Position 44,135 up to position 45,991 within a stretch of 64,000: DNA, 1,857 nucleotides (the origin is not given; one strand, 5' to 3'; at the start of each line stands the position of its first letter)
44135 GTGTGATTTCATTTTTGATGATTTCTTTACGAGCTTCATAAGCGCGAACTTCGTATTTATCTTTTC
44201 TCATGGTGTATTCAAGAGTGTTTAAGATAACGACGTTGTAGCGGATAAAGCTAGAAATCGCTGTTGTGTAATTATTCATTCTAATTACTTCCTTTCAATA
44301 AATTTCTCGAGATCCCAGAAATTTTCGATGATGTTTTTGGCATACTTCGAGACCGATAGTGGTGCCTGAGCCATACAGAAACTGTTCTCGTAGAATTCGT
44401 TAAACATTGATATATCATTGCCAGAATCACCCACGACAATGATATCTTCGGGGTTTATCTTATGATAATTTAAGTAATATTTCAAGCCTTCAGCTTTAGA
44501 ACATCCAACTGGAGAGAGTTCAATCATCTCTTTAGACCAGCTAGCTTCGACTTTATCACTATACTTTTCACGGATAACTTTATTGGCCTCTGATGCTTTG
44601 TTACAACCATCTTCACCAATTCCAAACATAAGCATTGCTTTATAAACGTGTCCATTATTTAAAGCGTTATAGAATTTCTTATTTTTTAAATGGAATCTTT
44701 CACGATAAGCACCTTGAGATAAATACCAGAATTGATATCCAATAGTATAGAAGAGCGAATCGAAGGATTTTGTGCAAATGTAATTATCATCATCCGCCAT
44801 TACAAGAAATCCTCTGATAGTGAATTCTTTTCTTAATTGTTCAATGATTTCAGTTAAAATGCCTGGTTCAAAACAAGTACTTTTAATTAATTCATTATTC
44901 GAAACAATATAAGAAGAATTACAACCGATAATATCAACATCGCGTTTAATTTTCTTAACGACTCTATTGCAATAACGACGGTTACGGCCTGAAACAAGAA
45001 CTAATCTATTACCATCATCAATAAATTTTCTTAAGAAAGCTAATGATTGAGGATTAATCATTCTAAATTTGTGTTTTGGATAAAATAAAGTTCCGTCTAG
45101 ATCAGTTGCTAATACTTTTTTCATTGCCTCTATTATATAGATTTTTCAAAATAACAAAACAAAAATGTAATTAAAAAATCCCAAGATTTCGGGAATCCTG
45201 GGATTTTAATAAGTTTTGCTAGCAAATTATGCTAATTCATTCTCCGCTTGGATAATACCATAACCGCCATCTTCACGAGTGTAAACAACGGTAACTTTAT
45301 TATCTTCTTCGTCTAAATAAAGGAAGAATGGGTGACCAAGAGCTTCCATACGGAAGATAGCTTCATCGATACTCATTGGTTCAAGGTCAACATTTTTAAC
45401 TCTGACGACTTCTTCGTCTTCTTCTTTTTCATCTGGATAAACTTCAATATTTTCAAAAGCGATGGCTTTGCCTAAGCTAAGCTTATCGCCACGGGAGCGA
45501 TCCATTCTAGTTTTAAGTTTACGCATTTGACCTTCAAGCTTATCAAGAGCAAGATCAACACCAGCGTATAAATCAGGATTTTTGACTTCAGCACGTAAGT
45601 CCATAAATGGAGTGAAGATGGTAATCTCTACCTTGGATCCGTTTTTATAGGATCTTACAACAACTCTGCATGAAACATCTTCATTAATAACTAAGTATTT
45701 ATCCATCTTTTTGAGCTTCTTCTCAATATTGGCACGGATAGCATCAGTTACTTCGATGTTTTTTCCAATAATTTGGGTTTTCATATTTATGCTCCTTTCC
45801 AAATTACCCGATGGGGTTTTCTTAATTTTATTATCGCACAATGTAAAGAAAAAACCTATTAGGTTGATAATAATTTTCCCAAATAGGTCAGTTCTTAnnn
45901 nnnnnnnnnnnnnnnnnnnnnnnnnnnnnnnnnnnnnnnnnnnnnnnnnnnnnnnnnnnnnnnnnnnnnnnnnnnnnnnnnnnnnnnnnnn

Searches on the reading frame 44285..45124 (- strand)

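Call 9: search_protein_families(library=pfam, proteins=[window:44285-45124:-], max_evalue=0.001)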
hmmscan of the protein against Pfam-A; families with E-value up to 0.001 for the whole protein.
window:44285-45124:- (279 aa): 4 families
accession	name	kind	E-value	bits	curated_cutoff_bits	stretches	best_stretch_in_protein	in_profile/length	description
PF08282.18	Hydrolase_3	-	5.7e-36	125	20.9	1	5-267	1-244/255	haloacid dehalogenase-like hydrolase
PF05116.19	S6PP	-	1e-09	38.8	20.3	1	199-244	155-199/247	Sucrose-6F-phosphate phosphohydrolase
PF00702.32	Hydrolase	-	2.4e-07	31.8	26.4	1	199-242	151-188/191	haloacid dehalogenase-like hydrolase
PF12710.13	HAD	-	6.7e-05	23.8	27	0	19-62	82-124/189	haloacid dehalogenase-like hydrolase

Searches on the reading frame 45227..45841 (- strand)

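Call 9: search_protein_families(library=pfam, proteins=[window:45227-45841:-], max_evalue=0.001)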
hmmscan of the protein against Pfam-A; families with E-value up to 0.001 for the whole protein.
window:45227-45841:- (204 aa): 2 families
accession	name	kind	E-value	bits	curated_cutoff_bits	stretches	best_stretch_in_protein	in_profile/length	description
PF02482.25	Ribosomal_S30AE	-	3.2e-24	85.9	23.7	1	23-113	2-87/88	Sigma 54 modulation protein / S30EA ribosomal protein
PF16321.10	Ribosom_S30AE_C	-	5.4e-23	80.9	25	1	140-196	1-57/57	Sigma 54 modulation/S30EA ribosomal protein C terminus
